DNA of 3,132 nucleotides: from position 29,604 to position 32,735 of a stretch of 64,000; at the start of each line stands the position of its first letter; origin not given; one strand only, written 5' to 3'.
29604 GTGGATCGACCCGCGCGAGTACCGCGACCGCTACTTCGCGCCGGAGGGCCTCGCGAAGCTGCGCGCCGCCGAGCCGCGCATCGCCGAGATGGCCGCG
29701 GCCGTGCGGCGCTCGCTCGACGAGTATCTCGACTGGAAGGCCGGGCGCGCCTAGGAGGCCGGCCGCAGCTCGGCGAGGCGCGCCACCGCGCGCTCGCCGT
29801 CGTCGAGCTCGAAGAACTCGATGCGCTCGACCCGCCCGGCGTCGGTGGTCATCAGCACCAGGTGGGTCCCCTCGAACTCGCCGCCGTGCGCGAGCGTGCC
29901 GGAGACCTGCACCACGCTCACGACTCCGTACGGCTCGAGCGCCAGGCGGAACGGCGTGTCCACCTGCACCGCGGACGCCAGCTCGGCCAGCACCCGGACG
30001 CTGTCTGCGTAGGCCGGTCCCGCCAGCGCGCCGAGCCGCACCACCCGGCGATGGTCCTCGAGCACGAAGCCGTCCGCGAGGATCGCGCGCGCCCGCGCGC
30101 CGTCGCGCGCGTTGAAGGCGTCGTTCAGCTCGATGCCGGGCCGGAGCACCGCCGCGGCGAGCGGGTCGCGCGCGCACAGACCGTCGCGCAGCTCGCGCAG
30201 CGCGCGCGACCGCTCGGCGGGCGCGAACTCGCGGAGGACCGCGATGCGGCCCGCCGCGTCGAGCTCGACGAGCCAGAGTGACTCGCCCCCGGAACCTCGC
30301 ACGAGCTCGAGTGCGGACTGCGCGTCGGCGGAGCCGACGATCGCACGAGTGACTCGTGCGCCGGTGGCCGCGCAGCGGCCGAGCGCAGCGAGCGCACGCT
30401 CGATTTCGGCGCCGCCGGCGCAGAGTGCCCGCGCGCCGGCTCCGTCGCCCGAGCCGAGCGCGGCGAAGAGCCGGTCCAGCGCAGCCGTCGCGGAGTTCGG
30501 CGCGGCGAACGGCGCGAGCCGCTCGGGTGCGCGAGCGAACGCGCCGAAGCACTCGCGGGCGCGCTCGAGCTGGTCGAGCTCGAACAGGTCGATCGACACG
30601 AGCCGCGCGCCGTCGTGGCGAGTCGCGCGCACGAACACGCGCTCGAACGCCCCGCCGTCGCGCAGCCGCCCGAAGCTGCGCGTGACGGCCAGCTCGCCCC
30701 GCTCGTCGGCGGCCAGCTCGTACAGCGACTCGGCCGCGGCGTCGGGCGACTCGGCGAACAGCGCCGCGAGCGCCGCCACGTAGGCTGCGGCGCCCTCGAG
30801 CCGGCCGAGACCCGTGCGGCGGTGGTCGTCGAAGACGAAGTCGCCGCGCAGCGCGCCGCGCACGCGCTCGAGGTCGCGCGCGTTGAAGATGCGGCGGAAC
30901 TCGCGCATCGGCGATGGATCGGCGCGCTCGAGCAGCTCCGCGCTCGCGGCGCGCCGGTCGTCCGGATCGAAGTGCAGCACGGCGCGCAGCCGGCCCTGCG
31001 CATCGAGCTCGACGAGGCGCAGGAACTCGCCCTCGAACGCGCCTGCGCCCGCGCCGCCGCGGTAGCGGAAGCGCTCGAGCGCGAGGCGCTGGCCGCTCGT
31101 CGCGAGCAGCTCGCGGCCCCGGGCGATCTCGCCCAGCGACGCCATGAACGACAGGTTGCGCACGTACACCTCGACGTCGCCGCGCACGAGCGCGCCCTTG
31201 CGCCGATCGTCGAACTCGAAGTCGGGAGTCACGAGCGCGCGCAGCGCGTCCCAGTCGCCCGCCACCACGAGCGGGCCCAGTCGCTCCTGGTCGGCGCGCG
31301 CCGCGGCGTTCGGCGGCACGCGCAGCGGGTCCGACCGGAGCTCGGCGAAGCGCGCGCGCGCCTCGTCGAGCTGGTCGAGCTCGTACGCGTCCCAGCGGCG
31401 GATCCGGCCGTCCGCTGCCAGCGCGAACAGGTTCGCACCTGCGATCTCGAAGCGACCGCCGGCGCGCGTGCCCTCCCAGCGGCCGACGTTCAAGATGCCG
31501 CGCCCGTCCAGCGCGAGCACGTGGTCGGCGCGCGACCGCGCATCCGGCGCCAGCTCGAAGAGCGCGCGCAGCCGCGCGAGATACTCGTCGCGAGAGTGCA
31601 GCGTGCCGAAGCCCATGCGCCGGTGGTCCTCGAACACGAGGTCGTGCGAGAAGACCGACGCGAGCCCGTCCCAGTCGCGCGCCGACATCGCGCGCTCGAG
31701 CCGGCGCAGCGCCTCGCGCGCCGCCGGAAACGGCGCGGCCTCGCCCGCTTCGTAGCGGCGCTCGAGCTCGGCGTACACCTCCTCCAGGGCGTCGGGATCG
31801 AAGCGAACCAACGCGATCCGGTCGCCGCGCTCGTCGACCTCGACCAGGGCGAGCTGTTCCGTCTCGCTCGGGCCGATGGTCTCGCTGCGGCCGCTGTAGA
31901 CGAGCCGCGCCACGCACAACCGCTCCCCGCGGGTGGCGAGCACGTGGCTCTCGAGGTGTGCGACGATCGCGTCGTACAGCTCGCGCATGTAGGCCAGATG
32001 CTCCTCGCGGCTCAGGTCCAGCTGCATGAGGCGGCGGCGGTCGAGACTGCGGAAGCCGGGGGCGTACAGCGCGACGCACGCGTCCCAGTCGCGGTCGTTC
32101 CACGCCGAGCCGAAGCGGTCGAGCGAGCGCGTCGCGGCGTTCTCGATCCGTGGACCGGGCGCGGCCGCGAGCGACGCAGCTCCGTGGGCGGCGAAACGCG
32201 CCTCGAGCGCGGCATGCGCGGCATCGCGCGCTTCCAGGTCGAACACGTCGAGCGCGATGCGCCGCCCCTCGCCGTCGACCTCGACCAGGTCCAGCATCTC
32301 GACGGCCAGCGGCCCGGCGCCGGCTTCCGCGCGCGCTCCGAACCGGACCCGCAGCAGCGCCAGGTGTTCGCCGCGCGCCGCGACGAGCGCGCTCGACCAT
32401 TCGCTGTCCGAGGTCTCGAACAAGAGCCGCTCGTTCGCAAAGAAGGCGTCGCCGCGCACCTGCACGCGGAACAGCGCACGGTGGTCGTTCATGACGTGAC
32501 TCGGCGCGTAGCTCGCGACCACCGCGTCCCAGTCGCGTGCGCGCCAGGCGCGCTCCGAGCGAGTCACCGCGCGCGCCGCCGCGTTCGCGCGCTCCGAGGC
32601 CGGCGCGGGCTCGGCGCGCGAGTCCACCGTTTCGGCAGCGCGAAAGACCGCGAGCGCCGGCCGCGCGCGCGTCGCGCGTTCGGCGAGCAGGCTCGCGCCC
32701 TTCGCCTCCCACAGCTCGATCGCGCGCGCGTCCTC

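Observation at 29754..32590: Intragenic heptad of diverged ~390-bp tandem repeats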

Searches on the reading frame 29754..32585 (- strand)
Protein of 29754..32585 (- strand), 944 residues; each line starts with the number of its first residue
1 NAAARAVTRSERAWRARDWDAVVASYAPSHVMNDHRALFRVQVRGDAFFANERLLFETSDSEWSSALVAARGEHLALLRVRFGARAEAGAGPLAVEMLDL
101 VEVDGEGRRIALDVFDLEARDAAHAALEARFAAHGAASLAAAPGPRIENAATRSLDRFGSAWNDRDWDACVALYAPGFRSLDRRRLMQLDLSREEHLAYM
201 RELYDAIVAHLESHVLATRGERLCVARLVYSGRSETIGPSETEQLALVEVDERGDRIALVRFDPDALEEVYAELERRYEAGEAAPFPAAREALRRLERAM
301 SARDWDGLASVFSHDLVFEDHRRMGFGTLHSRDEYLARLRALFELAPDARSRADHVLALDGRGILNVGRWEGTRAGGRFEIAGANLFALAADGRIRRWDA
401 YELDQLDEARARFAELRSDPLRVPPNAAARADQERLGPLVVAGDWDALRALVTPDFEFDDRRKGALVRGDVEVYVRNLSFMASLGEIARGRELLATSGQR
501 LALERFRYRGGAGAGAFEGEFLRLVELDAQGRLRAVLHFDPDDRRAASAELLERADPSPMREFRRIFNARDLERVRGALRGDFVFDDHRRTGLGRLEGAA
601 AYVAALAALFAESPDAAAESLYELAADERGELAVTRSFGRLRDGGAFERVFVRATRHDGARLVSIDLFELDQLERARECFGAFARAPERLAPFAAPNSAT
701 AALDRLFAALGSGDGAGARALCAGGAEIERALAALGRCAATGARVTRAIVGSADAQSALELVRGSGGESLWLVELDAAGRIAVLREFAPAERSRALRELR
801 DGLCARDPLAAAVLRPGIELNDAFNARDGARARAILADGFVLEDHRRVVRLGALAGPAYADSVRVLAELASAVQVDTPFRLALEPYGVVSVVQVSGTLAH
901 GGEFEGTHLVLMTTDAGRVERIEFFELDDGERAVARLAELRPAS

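Call 12: find_homologous_proteins(query=window:29754-32585:-, max_evalue=0.001)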
Query window:29754-32585:- (944 aa): 103 proteins with E <= 0.001 among 8000 candidates.
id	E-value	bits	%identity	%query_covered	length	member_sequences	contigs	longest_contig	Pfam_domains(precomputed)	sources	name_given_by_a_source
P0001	0.0e+0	1043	40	98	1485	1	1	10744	PF07366.19,PF12680.14,PF14534.13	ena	-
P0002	2.1e-252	859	35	100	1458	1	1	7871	PF07366.19,PF12680.14,PF14534.13,PF13474.13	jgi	jgi:ketosteroid isomerase-like protein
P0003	5.6e-238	811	42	84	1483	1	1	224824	PF07366.19,PF12680.14,PF14534.13,PF13474.13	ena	-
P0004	2.3e-228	779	50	72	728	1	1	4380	PF07366.19,PF12680.14,PF14534.13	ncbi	ncbi:MAG: nuclear transport factor 2 family protein, partial [Myxococcota bacterium]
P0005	7.3e-226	771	35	82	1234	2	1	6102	PF07366.19,PF12680.14,PF14534.13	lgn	-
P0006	7.9e-221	754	38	99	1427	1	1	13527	PF07366.19,PF12680.14,PF14534.13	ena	-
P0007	1.2e-217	744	32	98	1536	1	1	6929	PF07366.19,PF12680.14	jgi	jgi:hypothetical protein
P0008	4.6e-217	742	43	69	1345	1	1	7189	PF12680.14,PF14534.13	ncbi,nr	ncbi:MAG TPA: hypothetical protein VKA21_13545 [Candidatus Binatia bacterium]|nr:hypothetical protei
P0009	5.1e-216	738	34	99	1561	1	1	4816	PF07366.19,PF12680.14,PF14534.13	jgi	jgi:ketosteroid isomerase-like protein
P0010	6.8e-200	685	39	84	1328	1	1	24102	PF07366.19,PF12680.14,PF14534.13,PF13474.13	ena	-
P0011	6.4e-199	682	37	73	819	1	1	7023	PF07366.19,PF12680.14,PF14534.13,PF13474.13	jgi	jgi:hypothetical protein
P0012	4.3e-196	672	36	97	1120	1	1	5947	PF07366.19,PF12680.14,PF14534.13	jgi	jgi:hypothetical protein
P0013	8.0e-196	672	40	72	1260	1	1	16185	PF07366.19,PF26530.1,PF12680.14,PF14534.13,PF13474.13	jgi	jgi:ketosteroid isomerase-like protein/nuclear transport factor 2 (NTF2) superfamily protein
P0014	1.6e-193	664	33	99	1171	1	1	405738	PF07366.19,PF12680.14,PF14534.13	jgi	jgi:ketosteroid isomerase-like protein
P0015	6.6e-191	655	40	85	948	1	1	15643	PF07366.19,PF12680.14,PF14534.13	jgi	jgi:ketosteroid isomerase-like protein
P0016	5.8e-190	652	31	98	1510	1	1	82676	PF07366.19,PF12680.14,PF14534.13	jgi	jgi:ketosteroid isomerase-like protein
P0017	4.1e-188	646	35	100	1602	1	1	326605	PF07366.19,PF12680.14,PF14534.13,PF13474.13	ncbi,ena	-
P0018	9.4e-187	641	35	98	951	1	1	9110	PF07366.19,PF12680.14,PF14534.13,PF13474.13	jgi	jgi:ketosteroid isomerase-like protein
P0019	2.1e-178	614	32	98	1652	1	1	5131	PF07366.19,PF12680.14,PF14534.13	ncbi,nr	ncbi:MAG TPA: nuclear transport factor 2 family protein, partial [Acidimicrobiales bacterium]|nr:nuc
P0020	6.2e-176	606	42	82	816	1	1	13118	PF07366.19,PF12680.14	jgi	jgi:ketosteroid isomerase-like protein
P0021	8.0e-175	602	38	98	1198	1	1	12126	PF07366.19,PF12680.14,PF14534.13,PF13474.13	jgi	jgi:SnoaL-like domain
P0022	1.6e-172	594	36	69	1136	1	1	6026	PF07366.19,PF12680.14,PF14534.13,PF13474.13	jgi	jgi:hypothetical protein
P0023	1.1e-170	588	38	85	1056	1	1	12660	PF07366.19,PF12680.14,PF14534.13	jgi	-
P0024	1.6e-168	581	44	57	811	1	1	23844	PF07366.19,PF12680.14,PF14534.13,PF13577.13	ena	-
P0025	2.8e-168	580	42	82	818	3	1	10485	PF07366.19,PF12680.14,PF14534.13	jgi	jgi:SnoaL-like domain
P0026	3.3e-164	567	33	73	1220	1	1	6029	PF07366.19,PF12680.14,PF14534.13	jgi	jgi:ketosteroid isomerase-like protein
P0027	2.4e-160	554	37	98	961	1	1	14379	PF07366.19,PF12680.14,PF14534.13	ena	-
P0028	1.3e-158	548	39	56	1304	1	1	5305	PF07366.19,PF12680.14,PF14534.13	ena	-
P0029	4.6e-158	547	37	98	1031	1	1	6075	PF07366.19,PF12680.14,PF14534.13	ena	-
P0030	5.3e-158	546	43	72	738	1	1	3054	PF07366.19,PF12680.14,PF14534.13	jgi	jgi:hypothetical protein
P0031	1.1e-155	539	40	69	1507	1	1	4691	PF07366.19,PF12680.14,PF14534.13,PF13474.13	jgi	jgi:ketosteroid isomerase-like protein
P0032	1.3e-155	538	41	54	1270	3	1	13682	PF07366.19,PF12680.14,PF14534.13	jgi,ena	-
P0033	1.6e-155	538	42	62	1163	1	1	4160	PF07366.19,PF12680.14,PF14534.13,PF13474.13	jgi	jgi:ketosteroid isomerase-like protein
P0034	3.0e-155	537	35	72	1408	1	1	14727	PF07366.19,PF12680.14,PF14534.13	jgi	jgi:ketosteroid isomerase-like protein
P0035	5.9e-152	526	34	93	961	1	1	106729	PF07366.19,PF12680.14,PF14534.13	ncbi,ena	-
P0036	1.1e-146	509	36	84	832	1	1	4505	PF07366.19,PF12680.14,PF14534.13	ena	-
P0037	1.5e-144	502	42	70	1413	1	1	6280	PF07366.19,PF12680.14,PF14534.13,PF13474.13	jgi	jgi:hypothetical protein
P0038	6.6e-144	500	48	57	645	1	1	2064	PF07366.19,PF12680.14,PF14534.13,PF02982.21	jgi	jgi:hypothetical protein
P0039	6.5e-142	493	36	74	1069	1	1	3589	PF12680.14,PF14534.13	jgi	jgi:hypothetical protein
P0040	1.6e-141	492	37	78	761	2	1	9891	PF12680.14,PF14534.13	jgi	jgi:ketosteroid isomerase-like protein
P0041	5.1e-141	490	37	83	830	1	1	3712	PF07366.19,PF12680.14,PF14534.13,PF13474.13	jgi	jgi:ketosteroid isomerase-like protein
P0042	3.5e-140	487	38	70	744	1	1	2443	PF07366.19,PF12680.14,PF14534.13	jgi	jgi:hypothetical protein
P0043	4.0e-140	487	33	98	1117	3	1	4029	PF07366.19,PF12680.14,PF14534.13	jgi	jgi:hypothetical protein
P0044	1.3e-139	486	44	63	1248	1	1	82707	PF07366.19,PF12680.14,PF14534.13,PF13474.13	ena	-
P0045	1.8e-138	482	41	56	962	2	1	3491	PF13673.14,PF07366.19,PF12680.14,PF14534.13,PF13474.13,PF13508.14,PF13577.13,PF00583.32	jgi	jgi:GNAT superfamily N-acetyltransferase/ketosteroid isomerase-like protein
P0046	1.7e-137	479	42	57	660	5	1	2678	PF07366.19,PF12680.14,PF14534.13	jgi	-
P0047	1.7e-137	479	43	70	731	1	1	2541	PF07366.19,PF12680.14,PF14534.13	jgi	jgi:hypothetical protein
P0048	1.1e-135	473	38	71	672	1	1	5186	PF07366.19,PF12680.14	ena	-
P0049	7.5e-135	470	48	32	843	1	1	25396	PF07366.19,PF12680.14,PF14534.13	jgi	jgi:hypothetical protein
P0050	2.8e-133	465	45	62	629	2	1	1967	PF07366.19,PF12680.14,PF14534.13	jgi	jgi:ketosteroid isomerase-like protein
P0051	5.4e-133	464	42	69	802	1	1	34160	PF07366.19,PF12680.14,PF14534.13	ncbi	-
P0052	3.3e-130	454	33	71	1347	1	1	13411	PF07366.19,PF12680.14,PF14534.13,PF13474.13,PF13646.13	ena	-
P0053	8.5e-130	453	40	69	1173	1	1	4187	PF07366.19,PF12680.14,PF14534.13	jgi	jgi:hypothetical protein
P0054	4.9e-128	447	32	92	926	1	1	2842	PF07366.19,PF12680.14,PF14534.13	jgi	jgi:ketosteroid isomerase-like protein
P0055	1.6e-127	445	40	69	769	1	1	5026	PF07366.19,PF12680.14,PF14534.13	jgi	jgi:ketosteroid isomerase-like protein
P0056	3.0e-122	428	32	60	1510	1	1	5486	PF07366.19,PF12680.14,PF14534.13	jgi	jgi:hypothetical protein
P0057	7.5e-122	427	36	70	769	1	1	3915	PF12680.14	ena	-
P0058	1.0e-121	426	40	53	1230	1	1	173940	PF07366.19,PF12680.14,PF14534.13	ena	-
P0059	4.9e-121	424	44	55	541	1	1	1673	PF07366.19,PF12680.14,PF14534.13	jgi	jgi:hypothetical protein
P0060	4.5e-120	421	38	68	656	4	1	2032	PF07366.19,PF12680.14,PF14534.13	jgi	jgi:hypothetical protein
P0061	3.0e-119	418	37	48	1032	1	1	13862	PF12680.14,PF14534.13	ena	-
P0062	3.3e-119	418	41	60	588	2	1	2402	PF07366.19,PF12680.14,PF14534.13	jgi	jgi:ketosteroid isomerase-like protein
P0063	5.3e-119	417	32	44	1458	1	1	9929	PF12680.14,PF14534.13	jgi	jgi:hypothetical protein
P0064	5.0e-118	414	32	72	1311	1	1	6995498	PF07366.19,PF12680.14,PF14534.13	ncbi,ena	-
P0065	7.0e-118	414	44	57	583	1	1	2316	PF07366.19,PF12680.14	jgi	jgi:hypothetical protein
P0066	4.4e-117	411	41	62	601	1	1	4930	PF07366.19,PF12680.14,PF14534.13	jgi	jgi:ketosteroid isomerase-like protein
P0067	2.7e-116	408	41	73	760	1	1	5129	PF07366.19,PF12680.14,PF14534.13,PF13474.13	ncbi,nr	ncbi:MAG TPA: nuclear transport factor 2 family protein, partial [Myxococcota bacterium]|nr:nuclear 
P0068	5.1e-116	407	39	60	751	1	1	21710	PF07366.19,PF12680.14,PF14534.13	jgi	jgi:hypothetical protein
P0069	2.5e-113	399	40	51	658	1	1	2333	PF07366.19,PF12680.14,PF14534.13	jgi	jgi:ketosteroid isomerase-like protein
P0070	9.3e-108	380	47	33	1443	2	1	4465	PF12680.14,PF14534.13,PF13474.13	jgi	jgi:tetratricopeptide (TPR) repeat protein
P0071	3.4e-104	368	41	61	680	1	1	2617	PF07366.19,PF12680.14,PF14534.13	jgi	jgi:hypothetical protein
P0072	3.4e-104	368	39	69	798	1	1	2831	PF07366.19,PF12680.14,PF14534.13,PF13474.13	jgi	jgi:ketosteroid isomerase-like protein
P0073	1.5e-103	366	39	65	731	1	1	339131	PF07366.19,PF12680.14,PF14534.13,PF13474.13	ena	-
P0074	4.3e-103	365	36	55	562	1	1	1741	PF07366.19,PF12680.14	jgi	jgi:hypothetical protein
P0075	1.7e-102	363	35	62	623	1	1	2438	PF07366.19,PF12680.14,PF14534.13,PF13474.13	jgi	jgi:hypothetical protein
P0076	5.4e-102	361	48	42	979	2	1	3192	PF07366.19,PF12680.14,PF14534.13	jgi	jgi:hypothetical protein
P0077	1.5e-100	356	36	65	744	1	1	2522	PF07366.19,PF12680.14,PF14534.13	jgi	jgi:hypothetical protein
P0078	7.1e-100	354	42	49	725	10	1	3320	PF07366.19,PF12680.14,PF14534.13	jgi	jgi:hypothetical protein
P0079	1.5e-99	353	43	57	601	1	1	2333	PF07366.19,PF12680.14,PF14534.13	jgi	jgi:hypothetical protein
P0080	2.8e-97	345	41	57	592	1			PF07366.19,PF12680.14,PF14534.13,PF13474.13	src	-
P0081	4.6e-87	312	31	63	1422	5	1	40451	PF07366.19,PF12680.14,PF14534.13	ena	-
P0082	1.1e-85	307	40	44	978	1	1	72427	PF07366.19,PF12680.14,PF14534.13,PF13474.13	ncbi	-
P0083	1.8e-85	306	31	58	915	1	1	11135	PF07366.19,PF12680.14,PF14534.13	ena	-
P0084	1.4e-83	300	28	98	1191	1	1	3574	PF07366.19,PF12680.14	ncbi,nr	ncbi:MAG: hypothetical protein QOI28_710, partial [Mycobacterium sp.]|nr:hypothetical protein [Mycob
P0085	3.3e-83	299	32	74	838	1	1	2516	PF07366.19,PF12680.14,PF14534.13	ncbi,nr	ncbi:MAG: nuclear transport factor 2 family protein, partial [Acidimicrobiia bacterium]|nr:nuclear t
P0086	3.3e-82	296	30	82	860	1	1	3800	PF07366.19,PF12680.14,PF14534.13,PF13474.13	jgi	jgi:ketosteroid isomerase-like protein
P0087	1.5e-78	283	28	88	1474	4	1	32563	PF07366.19,PF12680.14,PF14534.13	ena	-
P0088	3.0e-72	263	36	57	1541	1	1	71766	PF07366.19,PF12680.14,PF13401.13,PF00211.26,PF13191.13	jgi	jgi:class 3 adenylate cyclase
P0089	8.2e-72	261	45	33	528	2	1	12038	PF07366.19,PF12680.14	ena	-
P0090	1.8e-69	253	36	50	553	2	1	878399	PF12680.14,PF14534.13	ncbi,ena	-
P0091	2.0e-69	253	41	42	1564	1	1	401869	PF07366.19,PF13240.12,PF12680.14,PF14534.13,PF13401.13,PF00211.26,PF13191.13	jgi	jgi:class 3 adenylate cyclase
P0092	2.9e-67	246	38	44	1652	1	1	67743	PF07366.19,PF13240.12,PF12680.14,PF14534.13,PF12773.14,PF24463.2,PF13401.13,PF00211.26,PF13191.13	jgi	jgi:class 3 adenylate cyclase/tetratricopeptide (TPR) repeat protein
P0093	1.8e-66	244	29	79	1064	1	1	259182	PF07366.19,PF12680.14,PF14534.13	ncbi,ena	-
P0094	3.9e-65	239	41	32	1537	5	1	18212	PF13240.12,PF12680.14,PF12773.14,PF24463.2,PF13401.13,PF00211.26,PF13248.12,PF13191.13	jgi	jgi:class 3 adenylate cyclase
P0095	8.1e-65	238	39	43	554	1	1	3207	PF12680.14,PF14534.13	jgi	jgi:hypothetical protein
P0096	4.6e-64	236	34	50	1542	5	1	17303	PF13240.12,PF12680.14,PF12773.14,PF24463.2,PF13401.13,PF00211.26,PF13248.12,PF13191.13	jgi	jgi:class 3 adenylate cyclase/tetratricopeptide (TPR) repeat protein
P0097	7.0e-63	232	27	94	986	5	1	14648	PF07366.19,PF12680.14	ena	-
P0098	4.4e-61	226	48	30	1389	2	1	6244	PF13240.12,PF12680.14,PF12773.14,PF24463.2,PF13401.13,PF00211.26,PF13248.12,PF13191.13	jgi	jgi:class 3 adenylate cyclase/tetratricopeptide (TPR) repeat protein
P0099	1.5e-60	224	35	59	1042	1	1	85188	PF12680.14,PF14534.13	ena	-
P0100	2.9e-55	206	39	41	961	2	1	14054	PF12680.14,PF14534.13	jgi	jgi:tetratricopeptide (TPR) repeat protein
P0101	1.4e-42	164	31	66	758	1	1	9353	PF07366.19,PF12680.14,PF14534.13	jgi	jgi:hypothetical protein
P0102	1.2e-27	115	27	57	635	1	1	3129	PF07366.19,PF12680.14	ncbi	-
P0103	6.7e-8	50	28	56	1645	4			PF07366.19,PF13240.12,PF12680.14,PF14534.13,PF13474.13,PF13424.13,PF13401.13,PF00211.26,PF13191.13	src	-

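Call 37: find_encoding_contigs(protein=P0064, flank=8000, max_places=2)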
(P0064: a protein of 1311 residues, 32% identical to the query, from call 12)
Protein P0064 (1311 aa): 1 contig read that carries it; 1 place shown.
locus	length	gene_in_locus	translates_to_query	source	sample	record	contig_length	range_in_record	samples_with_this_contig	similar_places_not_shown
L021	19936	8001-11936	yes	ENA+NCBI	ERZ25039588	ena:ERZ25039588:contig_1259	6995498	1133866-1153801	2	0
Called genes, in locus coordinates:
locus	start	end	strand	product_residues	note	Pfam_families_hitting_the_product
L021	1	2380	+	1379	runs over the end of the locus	PF24595:DUF7619 (weak)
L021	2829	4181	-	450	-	PF00561:Abhydrolase_1, PF12146:Hydrolase_4 (faint), PF00211:Guanylate_cyc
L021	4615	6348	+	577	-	PF12773:DZR, PF13240:Zn_Ribbon_1 (faint), PF13248:Zn_ribbon_3 (faint), PF24463:DUF7577 (faint), PF00211:Guanylate_cyc, PF13191:AAA_16 (weak)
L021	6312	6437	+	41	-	-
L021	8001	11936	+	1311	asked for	PF07366:SnoaL (faint), PF12680:SnoaL_2 (faint), PF14534:DUF4440 (faint)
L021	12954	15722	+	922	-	PF00211:Guanylate_cyc, PF13191:AAA_16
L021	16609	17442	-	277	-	-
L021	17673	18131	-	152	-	PF03840:SecG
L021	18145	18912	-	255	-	PF00121:TIM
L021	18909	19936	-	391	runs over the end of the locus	PF00162:PGK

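Call 38: find_encoding_contigs(protein=P0014, flank=8000, max_places=2)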
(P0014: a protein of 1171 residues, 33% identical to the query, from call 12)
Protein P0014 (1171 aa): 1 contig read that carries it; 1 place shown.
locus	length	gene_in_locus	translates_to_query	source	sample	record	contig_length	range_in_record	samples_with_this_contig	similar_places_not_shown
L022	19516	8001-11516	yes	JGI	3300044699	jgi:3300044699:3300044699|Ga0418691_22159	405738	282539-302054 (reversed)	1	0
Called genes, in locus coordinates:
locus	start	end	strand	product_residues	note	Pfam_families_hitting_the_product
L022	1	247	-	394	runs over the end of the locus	PF05977:MFS_3, PF07690:MFS_1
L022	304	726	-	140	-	-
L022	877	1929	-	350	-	-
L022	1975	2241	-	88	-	-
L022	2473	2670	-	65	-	-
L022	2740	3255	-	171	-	-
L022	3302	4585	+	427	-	-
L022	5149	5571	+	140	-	-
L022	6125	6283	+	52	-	-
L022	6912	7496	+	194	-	-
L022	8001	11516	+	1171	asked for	PF14534:DUF4440 (faint), PF12680:SnoaL_2, PF07366:SnoaL (weak), PF12680:SnoaL_2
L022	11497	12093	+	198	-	PF12680:SnoaL_2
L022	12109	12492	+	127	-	-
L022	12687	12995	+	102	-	-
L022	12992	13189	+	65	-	PF03061:4HBT (weak)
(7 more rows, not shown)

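Call 39: find_encoding_contigs(protein=P0003, flank=8000, max_places=2)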
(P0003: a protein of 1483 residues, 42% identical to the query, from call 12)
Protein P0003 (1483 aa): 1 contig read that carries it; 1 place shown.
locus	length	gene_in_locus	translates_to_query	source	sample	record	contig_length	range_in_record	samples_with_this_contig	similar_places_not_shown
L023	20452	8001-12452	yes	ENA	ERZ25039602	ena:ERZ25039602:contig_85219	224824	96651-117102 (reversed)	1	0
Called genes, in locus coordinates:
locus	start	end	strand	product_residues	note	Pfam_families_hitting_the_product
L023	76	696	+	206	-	PF12680:SnoaL_2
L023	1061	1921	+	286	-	PF12680:SnoaL_2 (faint)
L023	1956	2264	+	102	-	-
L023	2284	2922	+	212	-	PF12773:DZR, PF13240:Zn_Ribbon_1 (faint), PF13248:Zn_ribbon_3 (faint), PF00211:Guanylate_cyc (weak)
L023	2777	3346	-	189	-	-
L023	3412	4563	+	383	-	-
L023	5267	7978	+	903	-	PF14534:DUF4440 (faint), PF12680:SnoaL_2 (weak)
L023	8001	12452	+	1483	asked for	PF13474:SnoaL_3 (faint), PF14534:DUF4440 (faint), PF07366:SnoaL (faint), PF12680:SnoaL_2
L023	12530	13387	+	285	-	-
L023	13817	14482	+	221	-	-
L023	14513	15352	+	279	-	PF00378:ECH_1, PF16113:ECH_2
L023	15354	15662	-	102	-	-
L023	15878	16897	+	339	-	-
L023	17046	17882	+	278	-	-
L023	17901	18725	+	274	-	-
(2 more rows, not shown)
